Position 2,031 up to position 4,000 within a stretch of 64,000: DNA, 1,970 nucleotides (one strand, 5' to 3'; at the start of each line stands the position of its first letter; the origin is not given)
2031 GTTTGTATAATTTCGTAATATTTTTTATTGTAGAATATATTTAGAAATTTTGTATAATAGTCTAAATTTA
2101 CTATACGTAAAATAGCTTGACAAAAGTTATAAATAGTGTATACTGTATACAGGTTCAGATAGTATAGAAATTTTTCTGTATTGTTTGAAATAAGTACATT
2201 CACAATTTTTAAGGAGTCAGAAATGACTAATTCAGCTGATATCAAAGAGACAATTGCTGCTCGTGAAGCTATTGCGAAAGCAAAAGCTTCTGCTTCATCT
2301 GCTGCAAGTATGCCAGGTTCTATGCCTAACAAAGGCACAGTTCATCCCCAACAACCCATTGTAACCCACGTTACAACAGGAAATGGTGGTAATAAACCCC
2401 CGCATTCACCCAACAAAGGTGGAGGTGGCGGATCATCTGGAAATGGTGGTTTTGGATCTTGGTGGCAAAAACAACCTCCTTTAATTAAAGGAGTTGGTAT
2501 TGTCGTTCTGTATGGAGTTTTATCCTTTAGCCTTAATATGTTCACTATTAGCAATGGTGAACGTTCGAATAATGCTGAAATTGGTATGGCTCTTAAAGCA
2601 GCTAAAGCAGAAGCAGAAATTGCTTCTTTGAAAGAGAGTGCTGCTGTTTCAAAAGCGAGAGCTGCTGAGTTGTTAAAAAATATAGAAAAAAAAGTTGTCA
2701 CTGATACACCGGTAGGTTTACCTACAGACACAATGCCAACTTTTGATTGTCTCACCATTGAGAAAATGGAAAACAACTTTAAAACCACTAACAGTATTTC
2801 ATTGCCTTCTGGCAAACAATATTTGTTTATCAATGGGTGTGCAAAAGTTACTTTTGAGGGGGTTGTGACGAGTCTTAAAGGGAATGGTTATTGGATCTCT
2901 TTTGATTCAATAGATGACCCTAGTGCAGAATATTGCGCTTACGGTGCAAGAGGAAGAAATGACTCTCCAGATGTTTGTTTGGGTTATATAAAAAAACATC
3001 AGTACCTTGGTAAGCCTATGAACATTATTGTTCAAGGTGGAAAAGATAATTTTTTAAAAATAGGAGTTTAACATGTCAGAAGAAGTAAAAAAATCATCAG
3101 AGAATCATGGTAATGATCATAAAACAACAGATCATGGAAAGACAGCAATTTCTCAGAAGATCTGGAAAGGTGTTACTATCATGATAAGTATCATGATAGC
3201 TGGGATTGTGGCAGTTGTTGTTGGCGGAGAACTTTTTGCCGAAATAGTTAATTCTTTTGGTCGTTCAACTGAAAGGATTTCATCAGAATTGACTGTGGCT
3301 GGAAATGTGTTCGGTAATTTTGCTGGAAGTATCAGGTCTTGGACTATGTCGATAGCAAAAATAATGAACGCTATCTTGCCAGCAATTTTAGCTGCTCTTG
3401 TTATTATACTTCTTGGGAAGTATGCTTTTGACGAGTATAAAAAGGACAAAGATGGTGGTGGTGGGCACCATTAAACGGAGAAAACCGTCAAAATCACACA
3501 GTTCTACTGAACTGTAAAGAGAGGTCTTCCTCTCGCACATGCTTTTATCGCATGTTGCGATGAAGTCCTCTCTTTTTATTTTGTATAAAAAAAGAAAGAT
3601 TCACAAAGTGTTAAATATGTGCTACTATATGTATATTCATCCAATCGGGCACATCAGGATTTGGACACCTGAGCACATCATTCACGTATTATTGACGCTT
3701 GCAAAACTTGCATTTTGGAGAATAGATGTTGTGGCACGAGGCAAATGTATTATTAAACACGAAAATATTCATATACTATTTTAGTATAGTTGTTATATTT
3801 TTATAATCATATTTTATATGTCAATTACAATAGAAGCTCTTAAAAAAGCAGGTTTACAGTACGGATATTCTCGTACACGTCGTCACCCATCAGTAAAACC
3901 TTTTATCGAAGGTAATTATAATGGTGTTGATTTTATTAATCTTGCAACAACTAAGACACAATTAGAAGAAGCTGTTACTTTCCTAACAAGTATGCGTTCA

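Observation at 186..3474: Cluster of TrbC/VirB2-like pilin-family proteins with Cys-rich extensions plus two small membrane proteins, bounded by a promoter and a terminator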

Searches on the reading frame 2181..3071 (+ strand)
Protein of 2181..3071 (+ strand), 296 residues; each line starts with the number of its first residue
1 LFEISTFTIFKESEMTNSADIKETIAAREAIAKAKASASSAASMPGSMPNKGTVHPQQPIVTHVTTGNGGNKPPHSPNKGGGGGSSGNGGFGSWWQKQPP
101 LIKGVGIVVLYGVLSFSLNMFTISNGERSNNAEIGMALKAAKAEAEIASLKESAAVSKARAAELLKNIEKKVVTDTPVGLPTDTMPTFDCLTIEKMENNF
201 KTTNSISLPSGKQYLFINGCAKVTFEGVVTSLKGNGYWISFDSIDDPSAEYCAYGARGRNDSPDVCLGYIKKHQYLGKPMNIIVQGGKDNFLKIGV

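Call 3: search_protein_families(library=pfam, proteins=[window:2181-3071:+], max_evalue=1)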
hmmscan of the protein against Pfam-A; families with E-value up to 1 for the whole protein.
window:2181-3071:+ (296 aa): 0 families

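Call 4: search_protein_families(library=ncbifam, proteins=[window:2181-3071:+], max_evalue=1)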
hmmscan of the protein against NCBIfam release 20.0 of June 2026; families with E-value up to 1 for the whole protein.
window:2181-3071:+ (296 aa): 0 families
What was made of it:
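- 2223..3071 (+): w3: bitopic envelope protein, 282 aa. Layout: cytoplasmic N-terminus with Gly-rich stretch; TM about aa 86-110; long helix; C-terminal 4-Cys beta-sandwich-like ectodomain aa 166-282. AAGGAG RBS at 2211-2216. No Pfam or NCBIfam hit (calls 3, 4).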

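Call 20: find_homologous_proteins(query=window:2223-3071:+)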
Query window:2223-3071:+ (282 aa): 3 proteins with E <= 0.001 among 1379 candidates.
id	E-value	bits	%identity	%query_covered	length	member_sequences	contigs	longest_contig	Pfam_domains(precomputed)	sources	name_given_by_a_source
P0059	3.0e-185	632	100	100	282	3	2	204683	-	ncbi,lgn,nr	ncbi:MAG: hypothetical protein KBB50_02340 [Candidatus Pacebacteria bacterium]|nr:hypothetical prote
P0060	1.9e-81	291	51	100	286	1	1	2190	-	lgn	-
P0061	8.4e-58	214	43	100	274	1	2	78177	-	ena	-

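Call 52: predict_structure(alignment_id=A4)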
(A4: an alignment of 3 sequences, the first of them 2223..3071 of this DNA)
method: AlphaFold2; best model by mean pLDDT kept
length: 282 residues; sequences in the alignment: 3
mean_pLDDT: 54.1   pTM: 0.41
mean pLDDT of the five models: 54.1, 52.3, 44.6, 39.9, 37.1
residues with pLDDT >= 90: 6; 70-90: 96; 50-70: 15; < 50: 165
segments of 3 or more residues with pLDDT < 50: 1-165
pLDDT, mean of each block of 10 residues (from residue 1): 38 42 35 32 30 31 30 31 35 41 33 30 35 38 38 34 56 80 80 87 89 87 81 72 76 83 81 84 88
secondary structure, 60 per line:
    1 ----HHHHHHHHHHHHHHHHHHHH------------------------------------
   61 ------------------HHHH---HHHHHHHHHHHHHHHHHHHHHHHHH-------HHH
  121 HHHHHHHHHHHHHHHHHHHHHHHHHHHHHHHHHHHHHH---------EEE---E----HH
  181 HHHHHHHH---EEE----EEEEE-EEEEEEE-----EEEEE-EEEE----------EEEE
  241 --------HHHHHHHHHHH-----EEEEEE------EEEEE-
elements in order: H5-24 H79-82 H86-110 H118-158 E168-170 H179-188 E192-194 E199-203 E205-211 E217-221 E223-226 E237-240 H249-259 E265-270 E277-281
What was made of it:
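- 2223..3071 (+): AF2 pLDDT is 80-89 for aa 166-282 only (call 52).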

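Call 70: fold_search(model_id=the predicted structure, library=pdb)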
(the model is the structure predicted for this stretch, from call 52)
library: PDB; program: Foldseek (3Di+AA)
matches with E <= 10: 471; with E <= 0.001: 0
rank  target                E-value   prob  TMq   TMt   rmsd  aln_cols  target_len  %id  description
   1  9bvk_A                9.8e-02  0.44  0.17  0.08  12.0       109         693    4  Vitamin K-dependent gamma-carboxylase with factor IX propeptide and glutamate-rich region and with vitamin K hydroquin (released 2025-01-22)
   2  4n2n                  1.0e-01  0.25  0.13  0.07  11.2       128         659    9  Crystal structure of Protein Arginine Deiminase 2 (E354A, 10 mM Ca2+) (released 2015-02-04)
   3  9wfc_A                1.1e-01  0.51  0.17  0.08   5.6        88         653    4  Cryo-EM structure of GGCX-MGP complex (released 2026-04-01)
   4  9l21_A                1.1e-01  0.38  0.17  0.08  12.2       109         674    4  cryo-EM structure of Vitamin K-dependent gamma-carboxylase complexed with factor IX (released 2025-10-22)
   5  9bur_A                1.2e-01  0.51  0.17  0.08   5.6        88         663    6  Structure of GGCX-BGP complex (released 2025-01-29)
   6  4n2b                  1.2e-01  0.21  0.12  0.06  13.2       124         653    6  Crystal structure of Protein Arginine Deiminase 2 (10 mM Ca2+) (released 2015-02-04)
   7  8aip                  1.2e-01  0.09  0.10  0.10  12.5        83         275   12  Crystal Structure of Two-domain bacterial laccase from the actinobacterium Streptomyces carpinensis VKM Ac-1300 (released 2023-08-16)
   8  9l20_A                1.3e-01  0.33  0.17  0.08  12.2       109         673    4  cryo-EM structure of Vitamin K-dependent gamma-carboxylase complexed with anisindione (released 2025-10-22)
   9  4n2e                  1.4e-01  0.16  0.11  0.06  13.5       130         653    7  Crystal structure of Protein Arginine Deiminase 2 (D123N, 10 mM Ca2+) (released 2015-02-04)
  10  9l6s_A                1.5e-01  0.33  0.17  0.08  12.2       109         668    4  double-mutant (K217A & K218A) Vitamin K-dependent gamma-carboxylase in complex with coagulation factors X and vitamin  (released 2025-10-08)
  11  4n28                  1.5e-01  0.20  0.12  0.06  13.4       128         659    7  Crystal structure of Protein Arginine Deiminase 2 (1 mM Ca2+) (released 2015-02-04)
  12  3gyr_A                1.7e-01  0.08  0.10  0.05  11.3       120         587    8  Structure of Phenoxazinone synthase from Streptomyces antibioticus reveals a new type 2 copper center. (released 2009-04-28)
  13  5o3k_F                1.7e-01  0.03  0.08  0.08  13.6        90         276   14  Crystal Structure of mutant M54L/M64L/M96L of Two-Domain Laccase from Streptomyces griseoflavus with 1 mM copper sulfa (released 2018-03-28)
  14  9bvq_A                1.9e-01  0.44  0.17  0.08   5.2        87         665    3  Vitamin K-dependent gamma-carboxylase with TMG2 propeptide and glutamate-rich region (released 2025-01-22)
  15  4n2m                  1.9e-01  0.16  0.12  0.06  11.1       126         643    9  Crystal structure of Protein Arginine Deiminase 2 (E354A, 0 mM Ca2+) (released 2015-02-04)
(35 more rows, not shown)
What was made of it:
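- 2223..3071 (+): Foldseek gave nothing significant (call 70).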

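Call 72: find_encoding_contigs(protein=window:2223-3071:+, flank=10000, max_places=4)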
Protein window:2223-3071:+ (282 aa): 2 contigs read that carry it; 2 places shown.
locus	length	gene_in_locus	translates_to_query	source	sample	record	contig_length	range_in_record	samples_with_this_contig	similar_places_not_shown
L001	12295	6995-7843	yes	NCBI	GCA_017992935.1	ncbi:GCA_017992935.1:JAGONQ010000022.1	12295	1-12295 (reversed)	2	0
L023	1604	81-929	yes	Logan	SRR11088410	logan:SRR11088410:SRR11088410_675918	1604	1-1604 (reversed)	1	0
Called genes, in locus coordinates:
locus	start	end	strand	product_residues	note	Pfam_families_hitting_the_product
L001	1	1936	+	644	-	PF00521:DNA_topoisoIV, PF03989:DNA_gyraseA_C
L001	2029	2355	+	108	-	-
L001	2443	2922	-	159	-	-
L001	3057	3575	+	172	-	PF01135:PCMT, PF01209:Ubie_methyltran, PF01728:FtsJ, PF05175:MTS, PF13489:Methyltransf_23, PF06325:PrmA, PF13847:Methyltransf_31, PF08241:Methyltransf_11, +7 more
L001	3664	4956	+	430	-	PF01547:SBP_bac_1, PF13416:SBP_bac_8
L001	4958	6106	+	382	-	PF18895:T4SS_pilin (weak)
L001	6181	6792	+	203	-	-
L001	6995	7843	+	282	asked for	-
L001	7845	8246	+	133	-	-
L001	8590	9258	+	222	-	PF00318:Ribosomal_S2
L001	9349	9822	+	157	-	PF00889:EF_TS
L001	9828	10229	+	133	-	-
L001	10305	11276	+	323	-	PF01471:PG_binding_1 (weak)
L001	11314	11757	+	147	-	-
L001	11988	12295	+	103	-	?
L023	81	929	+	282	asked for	-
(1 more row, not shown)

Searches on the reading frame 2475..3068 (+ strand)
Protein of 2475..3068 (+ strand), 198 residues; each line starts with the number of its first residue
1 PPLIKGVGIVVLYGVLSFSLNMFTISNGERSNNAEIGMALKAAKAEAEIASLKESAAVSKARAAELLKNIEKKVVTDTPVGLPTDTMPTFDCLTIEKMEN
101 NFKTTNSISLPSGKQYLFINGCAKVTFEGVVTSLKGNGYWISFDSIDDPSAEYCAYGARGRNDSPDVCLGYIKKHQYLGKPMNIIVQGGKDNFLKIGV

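Call 53: search_protein_representatives(protein=window:2475-3068:+)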
Query: 198 residues. Proteins with E-value up to 0.001 (for the whole library): 23; up to 1e-10: 12; up to 1e-30: 1. The best 23 are listed.
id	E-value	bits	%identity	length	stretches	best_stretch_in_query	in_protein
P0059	9.5e-127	436.1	100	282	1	1-198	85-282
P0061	5.5e-29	117.2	37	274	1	17-197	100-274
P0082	1.3e-26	109.6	42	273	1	6-197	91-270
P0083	1.9e-22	95.9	33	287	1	7-176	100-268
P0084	8.7e-21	90.5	35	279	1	7-197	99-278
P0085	2.4e-20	89.0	36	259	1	7-197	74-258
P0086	5.6e-20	87.9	38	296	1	40-176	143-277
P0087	1.6e-16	76.6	32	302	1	8-197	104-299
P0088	4.8e-14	68.5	33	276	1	6-197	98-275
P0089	2.9e-13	66.0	34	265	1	58-190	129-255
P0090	1.1e-11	60.8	31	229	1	10-192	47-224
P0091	4.8e-11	58.7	34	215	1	7-194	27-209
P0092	9.8e-08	47.9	33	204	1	9-174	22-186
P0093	1.8e-07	47.1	29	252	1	59-188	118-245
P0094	5.4e-06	42.3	36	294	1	57-197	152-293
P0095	5.5e-05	39.0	28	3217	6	58-123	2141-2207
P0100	6.3e-04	35.5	43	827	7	154-180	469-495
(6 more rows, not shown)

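Call 56: search_protein_families(library=pfam, proteins=[P0082, P0083, P0086, P0087, P0090, P0094, P0095, P0100], max_evalue=0.01)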
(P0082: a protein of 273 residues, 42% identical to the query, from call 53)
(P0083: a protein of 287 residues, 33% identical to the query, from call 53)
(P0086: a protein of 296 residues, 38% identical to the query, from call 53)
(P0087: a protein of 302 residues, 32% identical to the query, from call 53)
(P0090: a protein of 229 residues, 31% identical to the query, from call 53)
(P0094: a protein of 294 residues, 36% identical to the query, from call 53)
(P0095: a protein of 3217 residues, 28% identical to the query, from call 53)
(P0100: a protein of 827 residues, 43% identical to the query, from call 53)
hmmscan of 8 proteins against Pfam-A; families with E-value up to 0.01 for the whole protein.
P0082 (273 aa): 0 families

P0083 (287 aa): 0 families

P0086 (296 aa): 1 family
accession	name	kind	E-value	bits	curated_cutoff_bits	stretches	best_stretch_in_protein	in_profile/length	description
PF22812.1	CR_prot_dom_plant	-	0.006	17.4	34.1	0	52-108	3-61/71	Plant cysteine-rich protein domain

P0087 (302 aa): 0 families

P0090 (229 aa): 0 families

P0094 (294 aa): 0 families

P0095 (3217 aa): 19 families
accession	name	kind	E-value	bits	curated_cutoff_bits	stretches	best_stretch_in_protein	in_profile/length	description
PF00041.27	fn3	-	3.1e-231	748.8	25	24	2910-2987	1-79/84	Fibronectin type III domain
PF25059.1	FN3_DSCAM-DSCAML_C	-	4.8e-89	293.3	39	3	1580-1659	3-84/89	DSCAM/DSCAML C-terminal Fn3-like domain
PF00147.23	Fibrinogen_C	-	2.2e-80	270.1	22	1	3002-3210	1-220/221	Fibrinogen beta and gamma chains, C-terminal globular domain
PF25300.1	Fn3_Dep-1_3rd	-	2.6e-71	236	26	1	2736-2801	3-70/85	Dep-1 third Fn3-like domain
PF16656.11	Pur_ac_phosph_N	-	5.1e-47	158.8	30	0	1959-2020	5-76/93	Purple acid Phosphatase, N-terminal domain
PF23106.1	EGF_Teneurin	-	1.8e-35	121.1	24.3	5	270-299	1-30/30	Teneurin-like EGF domain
PF25024.1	EGF_TEN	-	3.9e-33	115.5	65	2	181-300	6-126/234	Teneurin EGF domain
PF10179.15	NDNF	-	4.9e-32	111.1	27.3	0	1317-1355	78-116/127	Neuron-derived neurotrophic factor, first Fn(III) domain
PF24943.1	Fn3_Dep-1_2nd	-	9.5e-16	57.9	27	0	1813-1846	62-95/97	Dep-1 second Fn3-like domain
PF09294.16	Interfer-bind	-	3.5e-15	56.6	21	0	507-549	43-85/104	Interferon-alpha/beta receptor, fibronectin type III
PF07974.19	EGF_2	-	1.8e-13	51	22.1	2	239-265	1-32/32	EGF-like domain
PF24942.1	Fn3_Dep-1_1st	-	2e-07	31.4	26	0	1804-1835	51-82/96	Dep-1 first Fn3-like domain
PF24327.1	DUF7497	-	1.1e-06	28.9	27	0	2286-2319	8-41/100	Domain of unknown function (DUF7497)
PF22986.3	Fn3_ELFN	-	2.9e-06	27.5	27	0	1674-1741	6-73/85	ELFN1/ELFN2, fibronectin type-III domain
PF16389.11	DUF4998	-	6.5e-06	26.3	29.1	0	482-544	121-185/199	Domain of unknown function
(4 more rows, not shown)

P0100 (827 aa): 18 families
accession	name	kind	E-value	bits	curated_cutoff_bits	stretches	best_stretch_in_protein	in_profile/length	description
PF00041.27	fn3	-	1.9e-55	185.4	25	6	457-547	2-79/84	Fibronectin type III domain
PF21605.3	CRLF2-like_D2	-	6e-21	74.8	27.3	0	655-719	3-66/94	Cytokine receptor-like factor 2-like, D2 domain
PF25059.1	FN3_DSCAM-DSCAML_C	-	2.6e-14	53.8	39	0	682-732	21-63/89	DSCAM/DSCAML C-terminal Fn3-like domain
PF23718.1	DUF7160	-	5.3e-12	46.1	27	0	162-181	34-53/54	Family of unknown function (DUF7160)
PF17971.7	LIFR_D2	-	2.7e-11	44.1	26.4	0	461-488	61-88/114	Leukemia inhibitory factor receptor D2 domain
PF05207.18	Zn_ribbon_CSL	-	2.8e-11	43.4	29.2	0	263-275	38-50/55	CSL zinc finger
PF23594.1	RPN11_C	-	2.3e-10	40.8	27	0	233-253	42-62/80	26S proteasome regulatory subunit RPN11 C-terminal domain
PF18038.7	FERM_N_2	-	2e-09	38.4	23.8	0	483-536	51-98/99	FERM N-terminal domain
PF00970.30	FAD_binding_6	-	2e-09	38.1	21.1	0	207-257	36-88/99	Oxidoreductase FAD-binding domain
PF25788.1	Ig_Rha78A_N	-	4.9e-07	30.4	27.4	0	307-352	53-98/105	Rha78A-like, N-terminal immunoglobulin domain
PF06865.17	Ppnp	-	3.4e-06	27.8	25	0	239-275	46-82/92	Pyrimidine/purine nucleoside phosphorylase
PF22886.1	DUF7021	-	7.2e-06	26.3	27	0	207-249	60-97/123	Domain of unknown function (DUF7021)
PF25226.1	DUF7844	-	8.5e-06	25.9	27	0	265-337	32-105/230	Domain of unknown function (DUF7844)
PF22114.2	NUP120_helical_2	-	3.3e-05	24.5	21.5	0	234-269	39-74/184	Nucleoporin NUP120, helical domain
PF23673.1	DUF7154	-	3.4e-05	24.7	27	0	706-738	64-96/108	Domain of unknown function (DUF7154)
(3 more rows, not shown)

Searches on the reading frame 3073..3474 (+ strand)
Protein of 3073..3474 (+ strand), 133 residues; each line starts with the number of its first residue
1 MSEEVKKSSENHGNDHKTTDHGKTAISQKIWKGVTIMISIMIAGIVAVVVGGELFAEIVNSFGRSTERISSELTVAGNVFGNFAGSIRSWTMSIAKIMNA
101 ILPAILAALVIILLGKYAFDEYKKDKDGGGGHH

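Call 3: search_protein_families(library=pfam, proteins=[window:3073-3474:+], max_evalue=1)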
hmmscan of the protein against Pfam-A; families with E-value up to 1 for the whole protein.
window:3073-3474:+ (133 aa): 7 families
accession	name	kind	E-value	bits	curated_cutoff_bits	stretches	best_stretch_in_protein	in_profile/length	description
PF03613.19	EIID-AGA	-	0.0032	17.1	25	1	22-114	169-234/265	PTS system mannose/fructose/sorbose family IID component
PF01312.24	Bac_export_2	-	0.054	13.1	24.4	1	19-118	16-98/335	FlhB HrpN YscU SpaS Family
PF06781.17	CrgA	-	0.11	13.1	24.8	1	6-50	8-52/89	Cell division protein CrgA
PF20990.2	DUF2207_C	-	0.16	12.1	33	1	6-117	115-187/247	Predicted membrane protein (DUF2207) C-terminal domain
PF19893.4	DUF6366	-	0.4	11.5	27.2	1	3-48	18-66/69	Family of unknown function (DUF6366)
PF02439.20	Adeno_E3_CR2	-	0.55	10.5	36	0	40-51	4-15/38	Adenovirus E3 region protein CR2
PF19982.4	DUF6418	-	0.66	10.6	25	1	88-115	29-56/109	Family of unknown function (DUF6418)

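Call 4: search_protein_families(library=ncbifam, proteins=[window:3073-3474:+], max_evalue=1)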
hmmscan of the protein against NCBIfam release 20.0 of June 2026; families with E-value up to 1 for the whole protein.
window:3073-3474:+ (133 aa): 3 families
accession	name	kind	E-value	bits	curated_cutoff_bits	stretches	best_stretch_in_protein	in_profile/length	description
NF045849.1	ICE_MMCAP2_0565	equivalog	0.0041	16.8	40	1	89-123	4-38/80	Mbov_0395 family pilin-like conjugal transfer protein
TIGR00328.1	flhB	equivalog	0.092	11.9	349.25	1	17-111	14-104/348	flagellar biosynthesis protein FlhB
TIGR03750.1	conj_TIGR03750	hypoth_equivalog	0.34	10.9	70.75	0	34-58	49-73/111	TIGR03750 family conjugal transfer protein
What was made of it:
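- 3073..3474 (+): w4: small two-helix membrane protein, 133 aa, with charged termini and a C-terminal GGGGHH. Only weak sub-threshold hits (calls 3, 4).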

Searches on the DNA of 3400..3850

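Call 77: search_rna_families(source=window, start=3400, end=3850, threshold=evalue, max_evalue=10, show_alignments=2)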
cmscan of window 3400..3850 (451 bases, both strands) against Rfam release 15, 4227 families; matches with E-value up to 10: 7.
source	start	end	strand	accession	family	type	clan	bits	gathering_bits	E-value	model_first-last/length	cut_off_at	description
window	3508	3583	+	RF03880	mir-1684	Gene; miRNA;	-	20.8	60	0.12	1-87/87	no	mir-1684 microRNA precursor family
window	3508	3583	+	RF00641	mir-154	Gene; miRNA;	CL00149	20.4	52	0.25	1-82/82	no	mir-154 microRNA precursor family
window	3604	3736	+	RF02698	Avalong_thermometer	Cis-reg; thermoregulator;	-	16.8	154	1.3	1-131/131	no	Avalong 5' UTR thermometer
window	3516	3575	+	RF03313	mir-1468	Gene; miRNA;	-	16.8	95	2.1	1-86/86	no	mir-1468 microRNA precursor family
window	3571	3652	-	RF01208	snoR99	Gene; snRNA; snoRNA; HACA-box;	-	16.8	41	4.9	1-106/106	no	Small nucleolar RNA snoR99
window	3576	3609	+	RF02925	6A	Gene; sRNA;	-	15.9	41.2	4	1-52/52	no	6A RNA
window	3512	3603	+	RF02397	sau-5971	Gene; sRNA;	-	15.4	90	3.7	1-96/96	no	Staphylococcus sRNA sau-5971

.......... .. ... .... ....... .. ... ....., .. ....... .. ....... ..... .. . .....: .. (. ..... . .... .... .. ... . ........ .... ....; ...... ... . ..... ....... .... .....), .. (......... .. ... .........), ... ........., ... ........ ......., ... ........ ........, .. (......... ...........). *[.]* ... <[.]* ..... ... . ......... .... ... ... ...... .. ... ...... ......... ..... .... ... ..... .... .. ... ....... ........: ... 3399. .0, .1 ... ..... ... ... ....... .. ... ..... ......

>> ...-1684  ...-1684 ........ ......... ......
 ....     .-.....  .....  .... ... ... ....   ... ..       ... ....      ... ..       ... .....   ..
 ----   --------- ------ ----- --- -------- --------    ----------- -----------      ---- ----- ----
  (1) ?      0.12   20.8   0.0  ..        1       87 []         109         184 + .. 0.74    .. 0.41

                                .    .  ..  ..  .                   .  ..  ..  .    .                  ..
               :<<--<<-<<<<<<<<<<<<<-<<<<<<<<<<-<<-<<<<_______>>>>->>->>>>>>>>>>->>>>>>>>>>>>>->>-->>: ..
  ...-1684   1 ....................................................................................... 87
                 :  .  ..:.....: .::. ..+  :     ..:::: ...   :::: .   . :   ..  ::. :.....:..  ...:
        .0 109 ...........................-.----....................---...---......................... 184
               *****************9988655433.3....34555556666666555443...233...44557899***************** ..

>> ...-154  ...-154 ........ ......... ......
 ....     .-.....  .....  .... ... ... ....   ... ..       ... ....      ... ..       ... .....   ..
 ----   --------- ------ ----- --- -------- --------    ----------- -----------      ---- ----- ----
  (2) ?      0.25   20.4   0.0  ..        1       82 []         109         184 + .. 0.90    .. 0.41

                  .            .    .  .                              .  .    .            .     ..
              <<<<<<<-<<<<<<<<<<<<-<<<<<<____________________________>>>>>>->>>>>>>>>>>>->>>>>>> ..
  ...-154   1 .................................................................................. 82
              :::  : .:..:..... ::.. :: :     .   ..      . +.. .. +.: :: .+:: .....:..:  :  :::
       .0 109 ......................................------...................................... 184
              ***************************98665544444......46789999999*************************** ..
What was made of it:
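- On Any Rfam family (considered for the 3' RNA): The best sub-threshold hits are chance miRNA hairpins at about 20 bits (call 77).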
